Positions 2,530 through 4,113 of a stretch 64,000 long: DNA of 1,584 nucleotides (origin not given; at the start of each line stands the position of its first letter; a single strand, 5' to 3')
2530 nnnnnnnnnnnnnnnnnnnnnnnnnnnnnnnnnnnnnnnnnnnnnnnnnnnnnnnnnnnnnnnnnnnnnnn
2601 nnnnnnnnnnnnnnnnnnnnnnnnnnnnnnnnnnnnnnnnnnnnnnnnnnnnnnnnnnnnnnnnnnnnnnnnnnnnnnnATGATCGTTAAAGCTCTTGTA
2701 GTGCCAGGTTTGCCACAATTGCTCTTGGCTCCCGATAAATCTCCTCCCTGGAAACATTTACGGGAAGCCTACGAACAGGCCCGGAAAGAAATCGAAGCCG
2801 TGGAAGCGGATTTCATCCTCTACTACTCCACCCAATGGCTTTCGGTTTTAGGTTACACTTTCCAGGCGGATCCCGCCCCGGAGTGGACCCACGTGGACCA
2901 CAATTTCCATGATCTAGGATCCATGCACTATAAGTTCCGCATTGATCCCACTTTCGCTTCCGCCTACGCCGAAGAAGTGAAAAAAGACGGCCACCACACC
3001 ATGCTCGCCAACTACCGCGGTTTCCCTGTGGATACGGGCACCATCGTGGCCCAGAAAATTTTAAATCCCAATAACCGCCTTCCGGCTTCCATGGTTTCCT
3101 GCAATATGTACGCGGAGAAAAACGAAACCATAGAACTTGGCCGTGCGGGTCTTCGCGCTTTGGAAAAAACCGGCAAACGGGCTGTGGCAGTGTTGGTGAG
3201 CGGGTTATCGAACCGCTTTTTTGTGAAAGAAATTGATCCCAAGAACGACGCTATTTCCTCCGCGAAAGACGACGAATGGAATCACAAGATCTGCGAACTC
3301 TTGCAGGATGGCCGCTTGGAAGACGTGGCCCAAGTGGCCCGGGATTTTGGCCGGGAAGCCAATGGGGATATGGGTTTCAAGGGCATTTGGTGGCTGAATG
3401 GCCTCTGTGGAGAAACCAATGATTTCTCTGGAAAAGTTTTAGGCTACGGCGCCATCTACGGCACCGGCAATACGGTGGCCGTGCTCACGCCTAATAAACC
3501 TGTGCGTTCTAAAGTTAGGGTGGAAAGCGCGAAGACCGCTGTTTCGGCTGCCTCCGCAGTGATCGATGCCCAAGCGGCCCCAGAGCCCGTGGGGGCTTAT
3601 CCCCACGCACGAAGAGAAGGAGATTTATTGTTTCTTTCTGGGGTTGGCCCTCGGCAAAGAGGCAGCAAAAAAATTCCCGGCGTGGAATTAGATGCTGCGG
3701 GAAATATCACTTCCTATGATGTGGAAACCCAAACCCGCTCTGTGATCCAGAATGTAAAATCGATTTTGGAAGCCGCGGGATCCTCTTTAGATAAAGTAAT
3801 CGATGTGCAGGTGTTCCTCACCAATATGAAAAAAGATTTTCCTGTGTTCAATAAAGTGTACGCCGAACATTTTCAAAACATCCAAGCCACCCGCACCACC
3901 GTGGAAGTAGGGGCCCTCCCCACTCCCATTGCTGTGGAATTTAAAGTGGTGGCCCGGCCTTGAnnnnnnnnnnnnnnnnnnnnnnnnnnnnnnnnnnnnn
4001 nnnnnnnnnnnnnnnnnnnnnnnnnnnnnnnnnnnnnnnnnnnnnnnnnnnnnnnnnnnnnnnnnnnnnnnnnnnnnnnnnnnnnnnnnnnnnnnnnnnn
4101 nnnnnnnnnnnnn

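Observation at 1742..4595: LigB-type extradiol dioxygenase alpha/beta pair with a RidA deaminase domain fused to the non-catalytic subunit, plus a cyclase-family (formamidase-like) hydrolase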

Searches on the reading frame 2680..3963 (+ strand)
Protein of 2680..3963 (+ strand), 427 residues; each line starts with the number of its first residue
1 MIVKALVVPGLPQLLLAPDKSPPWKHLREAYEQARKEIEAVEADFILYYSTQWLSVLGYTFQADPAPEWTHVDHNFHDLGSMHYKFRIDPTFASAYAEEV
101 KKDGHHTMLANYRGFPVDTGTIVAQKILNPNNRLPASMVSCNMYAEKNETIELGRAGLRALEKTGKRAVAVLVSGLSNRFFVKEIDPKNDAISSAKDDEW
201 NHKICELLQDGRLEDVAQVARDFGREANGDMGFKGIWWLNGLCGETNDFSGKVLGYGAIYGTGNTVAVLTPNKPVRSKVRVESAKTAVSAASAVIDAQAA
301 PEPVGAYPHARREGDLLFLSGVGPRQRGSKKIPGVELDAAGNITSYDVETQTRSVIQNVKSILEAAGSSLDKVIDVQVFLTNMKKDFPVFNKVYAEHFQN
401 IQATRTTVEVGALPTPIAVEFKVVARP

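Call 3: search_protein_families(library=pfam, proteins=[window:2680-3963:+], max_evalue=0.01)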
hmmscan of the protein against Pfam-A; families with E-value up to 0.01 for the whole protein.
window:2680-3963:+ (427 aa): 2 families
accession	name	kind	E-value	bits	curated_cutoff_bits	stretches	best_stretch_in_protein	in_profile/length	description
PF01042.26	Ribonuc_L-PSP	-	4.3e-25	88.5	27.3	1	298-425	2-119/121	Endoribonuclease L-PSP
PF02900.23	LigB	-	4.7e-18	65.7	26.3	1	11-258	8-260/269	Catalytic LigB subunit of aromatic ring-opening dioxygenase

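Call 4: search_protein_families(library=ncbifam, proteins=[window:2680-3963:+], max_evalue=0.01)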
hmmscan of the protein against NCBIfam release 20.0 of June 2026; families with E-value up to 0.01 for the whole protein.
window:2680-3963:+ (427 aa): 4 families
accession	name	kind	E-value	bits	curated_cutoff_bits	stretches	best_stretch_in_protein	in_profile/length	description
TIGR00004.1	TIGR00004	subfamily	5.5e-26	91.2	106.25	1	294-425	3-123/125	Rid family detoxifying hydrolase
TIGR02298.1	HpaD_Fe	equivalog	3.8e-16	59.4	315.95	1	12-252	16-262/284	3,4-dihydroxyphenylacetate 2,3-dioxygenase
NF008490.0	PRK11401.1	equivalog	8.9e-14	51.5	222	1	294-425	4-125/129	enamine/imine deaminase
TIGR03610.1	RutC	equivalog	3.5e-11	43.3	169.1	1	337-425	36-124/127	pyrimidine utilization protein C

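Call 7: search_solved_structures(query=window:2680-3963:+, max_evalue=0.01)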
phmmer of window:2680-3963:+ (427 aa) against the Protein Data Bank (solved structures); distinct sequences matched with E-value up to 0.01: 60.
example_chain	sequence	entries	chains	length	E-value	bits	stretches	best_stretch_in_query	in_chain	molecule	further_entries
7txy_A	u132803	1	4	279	2.6e-54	187.9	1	2-273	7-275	2-amino-5-chlorophenol 1,6-dioxygenase subunit alpha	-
3vsg_A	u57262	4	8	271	2.5e-48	168.2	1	2-266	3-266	2-amino-5-chlorophenol 1,6-dioxygenase alpha subunit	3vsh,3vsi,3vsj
8ihg_B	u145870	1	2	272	1.5e-42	149.2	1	2-267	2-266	2-aminophenol 1,6-dioxygenase alpha subunit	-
8ihg_A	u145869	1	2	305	5.1e-27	98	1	18-267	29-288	2-aminophenol 1,6-dioxygenase beta subunit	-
3vsg_B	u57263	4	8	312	8.6e-26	93.9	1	18-268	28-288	2-amino-5-chlorophenol 1,6-dioxygenase beta subunit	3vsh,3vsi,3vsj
6izh_A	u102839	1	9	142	3.9e-24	88.5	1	298-425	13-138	2-aminomuconate deaminase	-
2dyy_A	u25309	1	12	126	3.1e-20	75.6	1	294-425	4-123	UPF0076 protein PH0854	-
7txy_B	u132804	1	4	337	1.3e-18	70.3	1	18-271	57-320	2-aminophenol 1,6-dioxygenase subunit beta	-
2csl_A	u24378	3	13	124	5.9e-17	64.8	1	297-425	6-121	protein translation initiation inhibitor | translation initiation inhibitor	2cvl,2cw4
1jd1_A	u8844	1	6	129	2.6e-16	62.7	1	296-425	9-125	HYPOTHETICAL 13.9 KDA PROTEIN IN FCY2-PET117 INTERGENIC REGION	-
5yu2_A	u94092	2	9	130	3.2e-16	62.4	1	290-426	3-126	Translation initiation inhibitor homologue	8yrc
1x25_A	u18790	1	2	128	4.3e-16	62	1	296-425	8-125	Hypothetical UPF0076 protein ST0811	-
5v4d_A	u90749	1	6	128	3.5e-15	59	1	291-425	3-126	Putative translational inhibitor protein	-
1xrg_A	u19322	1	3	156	3.6e-15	58.9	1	293-425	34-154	Putative translation initiation inhibitor, yjgF family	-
8v8r_A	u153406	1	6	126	6.4e-15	58.1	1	295-425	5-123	Enamine/imine deaminase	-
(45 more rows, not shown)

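Call 9: find_homologous_proteins(query=window:2680-3963:+, max_evalue=1e-10)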
Query window:2680-3963:+ (427 aa): 3079 proteins with E <= 1e-10 among 8000 candidates; the best 120 are listed.
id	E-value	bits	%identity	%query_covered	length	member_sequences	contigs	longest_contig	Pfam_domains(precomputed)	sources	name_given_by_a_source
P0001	3.1e-287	970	100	100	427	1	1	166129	PF01042.27,PF02900.24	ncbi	-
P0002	5.5e-243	824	85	100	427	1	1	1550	PF01042.27,PF02900.24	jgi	jgi:reactive intermediate/imine deaminase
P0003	2.1e-240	816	83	100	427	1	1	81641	PF01042.27,PF02900.24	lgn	-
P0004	1.2e-239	813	84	100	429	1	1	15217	PF01042.27,PF02900.24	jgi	jgi:reactive intermediate/imine deaminase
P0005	5.9e-237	804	83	100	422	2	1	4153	PF01042.27,PF02900.24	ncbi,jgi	jgi:reactive intermediate/imine deaminase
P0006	2.3e-236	802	82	100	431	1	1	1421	PF01042.27,PF02900.24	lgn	-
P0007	3.2e-236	802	82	100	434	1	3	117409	PF01042.27,PF02900.24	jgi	jgi:reactive intermediate/imine deaminase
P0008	3.9e-236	802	81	100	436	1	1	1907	PF01042.27,PF02900.24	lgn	-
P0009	6.3e-236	801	82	100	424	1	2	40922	PF01042.27,PF02900.24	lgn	-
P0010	3.7e-235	798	81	100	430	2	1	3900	PF01042.27,PF02900.24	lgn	-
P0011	2.3e-233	793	81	100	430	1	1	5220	PF01042.27,PF02900.24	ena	-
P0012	2.5e-233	792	80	100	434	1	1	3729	PF01042.27,PF02900.24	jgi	jgi:reactive intermediate/imine deaminase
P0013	9.7e-233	791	81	100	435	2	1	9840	PF01042.27,PF02900.24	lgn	-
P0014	1.6e-232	790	82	100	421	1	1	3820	PF01042.27,PF02900.24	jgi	jgi:reactive intermediate/imine deaminase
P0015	4.2e-232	788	78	100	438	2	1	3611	PF01042.27,PF02900.24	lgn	-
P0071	1.4e-193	661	65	100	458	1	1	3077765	PF01042.27,PF02900.24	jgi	jgi:reactive intermediate/imine deaminase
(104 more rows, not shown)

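Call 11: find_related_loci(query=window:2680-3963:+, collection=genome_contigs, flank=8000)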
Query window:2680-3963:+ (427 aa) in genome_contigs; peptide patterns used: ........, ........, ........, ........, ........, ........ (x = any residue, [..] = any of these).
499 stretches matched a pattern; 483 encode a relative of the query (tblastn E <= 1e-3); the best 80 are kept; 80 distinct loci.
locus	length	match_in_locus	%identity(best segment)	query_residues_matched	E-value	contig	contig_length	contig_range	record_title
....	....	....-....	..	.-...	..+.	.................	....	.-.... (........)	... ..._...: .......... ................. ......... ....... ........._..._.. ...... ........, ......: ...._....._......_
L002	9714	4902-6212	78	1-426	0e+0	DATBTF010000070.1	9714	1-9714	MAG TPA_asm: Bdellovibrionota bacterium isolate SMAG_U4176 k141_1389743, whole genome shotgun sequence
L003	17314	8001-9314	77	2-427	0e+0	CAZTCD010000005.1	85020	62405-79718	MAG TPA_asm: uncultured Bdellovibrionales bacterium isolate SRP329715_co1_94 genome assembly, contig: NODE_302_length_85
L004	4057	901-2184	76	1-426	0e+0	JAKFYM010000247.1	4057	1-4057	MAG: Bdellovibrionales bacterium isolate ND5_Bin_65 ND5_0030679, whole genome shotgun sequence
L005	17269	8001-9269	76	1-426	0e+0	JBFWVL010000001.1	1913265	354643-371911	MAG: Bacteriovoracia bacterium isolate CA_2019_TPBF_93 NODE_8_length_1913265_cov_10.927032_TPBF, whole genome shotgun se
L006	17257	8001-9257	71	1-426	0e+0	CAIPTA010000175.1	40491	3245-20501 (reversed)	MAG: Oligoflexia bacterium isolate T7-022_bin-565 genome assembly, contig: bin-565:175/202, whole genome shotgun sequenc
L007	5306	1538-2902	57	1-426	0e+0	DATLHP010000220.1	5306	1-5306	MAG TPA_asm: Bdellovibrionales bacterium isolate SMAG_U13643 k141_1337833, whole genome shotgun sequence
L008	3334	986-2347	55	1-426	0e+0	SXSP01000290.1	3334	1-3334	MAG: Bdellovibrionales bacterium isolate F1-140-MAGs087 F1-140__c320861, whole genome shotgun sequence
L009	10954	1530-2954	56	1-426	2e-173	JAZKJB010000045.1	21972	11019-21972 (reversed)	MAG: Bdellovibrionota bacterium isolate ADI_DC_SW_02_SPN_11032020-bin079_1 DCSW02SPN_B079_1_000000000045, whole genome s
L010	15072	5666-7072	56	1-427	6e-173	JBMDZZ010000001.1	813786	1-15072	MAG: Oligoflexus sp. FD111 isolate FD111_1052_001 FD111_V2_assembly_annot2_00, whole genome shotgun sequence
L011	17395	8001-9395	55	6-427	5e-171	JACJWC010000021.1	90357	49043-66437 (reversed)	MAG: Acidobacteria bacterium isolate HK-STAS-ACID-2 HK-STAS-ACID-2_21, whole genome shotgun sequence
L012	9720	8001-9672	54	1-426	5e-156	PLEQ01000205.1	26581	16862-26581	MAG: Deltaproteobacteria bacterium isolate bog_1112 73.20110800_S3S.83_contig_11996, whole genome shotgun sequence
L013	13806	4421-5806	52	1-425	1e-153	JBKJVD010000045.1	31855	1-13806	MAG: Thermoanaerobaculia bacterium isolate ant_bin.94 S1Ck117_6233820_flag_1_multi_13.5463_len_31855, whole genome shotg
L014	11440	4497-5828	53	2-425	2e-150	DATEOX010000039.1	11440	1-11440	MAG TPA_asm: Thermoanaerobaculia bacterium isolate SMAG_U9006 k141_534488, whole genome shotgun sequence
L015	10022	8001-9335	52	1-425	2e-149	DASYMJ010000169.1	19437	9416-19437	MAG TPA_asm: Thermoanaerobaculia bacterium isolate SMAG_U4372 k141_763967, whole genome shotgun sequence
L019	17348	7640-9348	62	1-271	3e-110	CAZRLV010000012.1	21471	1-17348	MAG TPA_asm: uncultured bacterium isolate binchicken_co141_92 genome assembly, contig: NODE_10773_length_21471_cov_4.344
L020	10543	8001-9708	60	1-273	3e-109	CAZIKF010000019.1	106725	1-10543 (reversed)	MAG TPA_asm: uncultured bacterium isolate binchicken_co28_71 genome assembly, contig: NODE_130_length_106725_cov_25.4923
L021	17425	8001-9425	55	1-426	4e-176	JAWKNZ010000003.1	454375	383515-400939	MAG: Bdellovibrionota bacterium isolate ABC2.93 ABC2.93.fa-3, whole genome shotgun sequence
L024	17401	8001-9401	43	2-426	1e-122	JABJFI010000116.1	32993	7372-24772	MAG: Methanobacteriota archaeon isolate SI074_bin121 k141_1746848, whole genome shotgun sequence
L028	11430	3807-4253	63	279-425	2e-57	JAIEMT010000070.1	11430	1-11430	MAG: bacterium isolate co.spades.CONCOCT.2.5kb_126 c_000000000060, whole genome shotgun sequence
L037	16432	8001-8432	62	282-425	6e-56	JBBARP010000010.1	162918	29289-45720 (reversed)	MAG: Bdellovibrionia bacterium isolate EUL_222 ctg10-EUL_222, whole genome shotgun sequence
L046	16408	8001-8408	65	290-425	3e-55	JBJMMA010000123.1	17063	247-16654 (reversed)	MAG: Bdellovibrionia bacterium isolate H1_18_all_fractions_metab_8_52_9 k255_3984653, whole genome shotgun sequence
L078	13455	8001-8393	64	295-425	2e-53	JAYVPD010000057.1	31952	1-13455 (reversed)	MAG: Pseudobdellovibrionaceae bacterium isolate GL72_DN_metabat_174_sub GL72_DN_metabat_174_sub_56, whole genome shotgun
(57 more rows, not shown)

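Call 12: find_encoding_contigs(protein=P0001, flank=10000, max_places=3)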
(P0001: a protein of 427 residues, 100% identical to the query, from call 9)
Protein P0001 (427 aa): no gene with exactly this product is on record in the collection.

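Call 13: find_encoding_contigs(protein=P0071, flank=10000, max_places=3)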
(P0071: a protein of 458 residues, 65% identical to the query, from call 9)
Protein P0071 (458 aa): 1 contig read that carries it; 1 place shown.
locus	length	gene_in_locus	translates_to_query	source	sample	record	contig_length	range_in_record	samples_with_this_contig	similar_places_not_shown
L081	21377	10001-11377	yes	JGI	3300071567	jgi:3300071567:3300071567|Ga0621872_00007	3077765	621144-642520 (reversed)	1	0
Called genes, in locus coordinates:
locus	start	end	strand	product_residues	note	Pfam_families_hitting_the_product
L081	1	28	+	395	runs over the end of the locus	-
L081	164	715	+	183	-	PF00072:Response_reg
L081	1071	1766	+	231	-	PF00565:SNase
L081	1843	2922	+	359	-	PF06089:Asparaginase_II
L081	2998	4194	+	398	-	-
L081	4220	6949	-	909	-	-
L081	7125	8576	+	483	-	PF00171:Aldedh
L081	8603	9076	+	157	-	PF16267:DUF4920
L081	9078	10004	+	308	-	PF02900:LigB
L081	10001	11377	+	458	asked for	PF02900:LigB, PF01042:Ribonuc_L-PSP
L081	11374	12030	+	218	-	PF04199:Cyclase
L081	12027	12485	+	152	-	-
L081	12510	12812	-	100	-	-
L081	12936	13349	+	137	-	-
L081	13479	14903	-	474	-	-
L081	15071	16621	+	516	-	PF01039:Carboxyl_trans, PF03255:ACCA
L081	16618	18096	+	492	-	PF00289:Biotin_carb_N, PF02786:CPSase_L_D2, PF08443:RimK (faint), PF07478:Dala_Dala_lig_C (weak), PF02785:Biotin_carb_C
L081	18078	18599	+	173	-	PF00364:Biotin_lipoyl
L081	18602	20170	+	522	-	PF01642:MM_CoA_mutase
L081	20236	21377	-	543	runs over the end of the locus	PF00144:Beta-lactamase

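Call 18: search_protein_families(library=pfam, proteins=[L021:5609-7054:+, L021:4542-5612:+, L020:3883-5109:+, L020:3051-3902:+, L021:2533-3285:+, L021:3282-4520:+, L021:10756-11535:-, L024:805-1650:+, L024:5618-6490:+, L011:9395-9994:+], max_evalue=0.001)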
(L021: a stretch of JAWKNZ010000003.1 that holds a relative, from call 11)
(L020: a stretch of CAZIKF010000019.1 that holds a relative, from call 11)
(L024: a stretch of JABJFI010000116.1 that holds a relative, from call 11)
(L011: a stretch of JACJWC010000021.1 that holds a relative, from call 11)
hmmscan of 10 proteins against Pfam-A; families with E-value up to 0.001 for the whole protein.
L021:5609-7054:+ (481 aa): 2 families
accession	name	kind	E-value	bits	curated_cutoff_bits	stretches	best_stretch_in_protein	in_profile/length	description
PF00171.27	Aldedh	-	5.4e-168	559.7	23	1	20-477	7-461/461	Aldehyde dehydrogenase family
PF07368.16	DUF1487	-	3.2e-05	24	23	0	389-441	115-168/215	Protein of unknown function (DUF1487)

L021:4542-5612:+ (356 aa): 1 family
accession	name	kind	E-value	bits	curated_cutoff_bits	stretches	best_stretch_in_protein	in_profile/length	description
PF06089.17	Asparaginase_II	-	4.7e-46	157.7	25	1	10-289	2-295/322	L-asparaginase II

L020:3883-5109:+ (408 aa): 1 family
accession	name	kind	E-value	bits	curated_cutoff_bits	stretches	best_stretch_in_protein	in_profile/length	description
PF00296.26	Bac_luciferase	-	2.5e-11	43.9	27.9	1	14-371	6-306/314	Luciferase-like monooxygenase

L020:3051-3902:+ (283 aa): 1 family
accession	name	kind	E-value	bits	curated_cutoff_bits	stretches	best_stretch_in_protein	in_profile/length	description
PF03301.18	Trp_dioxygenase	-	7.3e-56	190.4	34.9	2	19-148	15-152/346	Tryptophan 2,3-dioxygenase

L021:2533-3285:+ (250 aa): 3 families
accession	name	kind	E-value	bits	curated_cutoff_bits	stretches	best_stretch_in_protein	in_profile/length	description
PF13561.12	adh_short_C2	-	3.2e-45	155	27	1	4-246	1-235/236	Enoyl-(Acyl carrier protein) reductase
PF00106.31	adh_short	-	3.3e-37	128.3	26.6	1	2-185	5-189/195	short chain dehydrogenase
PF08659.16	KR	-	4e-05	24.1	22.6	1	1-109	4-117/180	KR domain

L021:3282-4520:+ (412 aa): 1 family
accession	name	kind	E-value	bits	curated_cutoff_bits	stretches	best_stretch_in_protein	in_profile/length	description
PF00296.26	Bac_luciferase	-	7.1e-07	29.3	27.9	1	6-114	3-91/314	Luciferase-like monooxygenase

L021:10756-11535:- (259 aa): 1 family
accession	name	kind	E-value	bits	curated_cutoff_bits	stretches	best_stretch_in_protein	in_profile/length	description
PF03301.18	Trp_dioxygenase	-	1.9e-61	208.8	34.9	2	3-131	15-152/346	Tryptophan 2,3-dioxygenase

L024:805-1650:+ (281 aa): 6 families
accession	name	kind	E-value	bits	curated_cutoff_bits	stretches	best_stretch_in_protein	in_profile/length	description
PF13424.12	TPR_12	-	1.9e-09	38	30.1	2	183-246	5-71/77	Tetratricopeptide repeat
PF13181.12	TPR_8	-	8.5e-06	26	25.7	0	181-209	2-30/34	Tetratricopeptide repeat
PF07719.23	TPR_2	-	3.7e-05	24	27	0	105-130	6-31/34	Tetratricopeptide repeat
PF13176.12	TPR_7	-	0.00017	21.9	27.9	0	107-133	6-32/36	Tetratricopeptide repeat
PF00515.34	TPR_1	-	0.00018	21.6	27.8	0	107-131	8-32/34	Tetratricopeptide repeat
PF13374.12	TPR_10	-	0.00019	21.8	27.5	0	104-132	6-34/42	Tetratricopeptide repeat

L024:5618-6490:+ (290 aa): 1 family
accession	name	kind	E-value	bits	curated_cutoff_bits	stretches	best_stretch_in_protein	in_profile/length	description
PF02548.21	Pantoate_transf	-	1.6e-114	382.1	28.7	1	26-283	1-258/259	Ketopantoate hydroxymethyltransferase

L011:9395-9994:+ (199 aa): 3 families
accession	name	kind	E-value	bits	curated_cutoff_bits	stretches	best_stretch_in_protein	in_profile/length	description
PF01914.23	MarC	-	1.6e-51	175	23.9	1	2-193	2-202/203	MarC family integral membrane protein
PF03741.22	TerC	-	1.4e-06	28.6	27.8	1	15-90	12-80/178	Integral membrane protein TerC family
PF07690.21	MFS_1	-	0.00064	19.2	33.4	1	41-186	125-257/347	Major Facilitator Superfamily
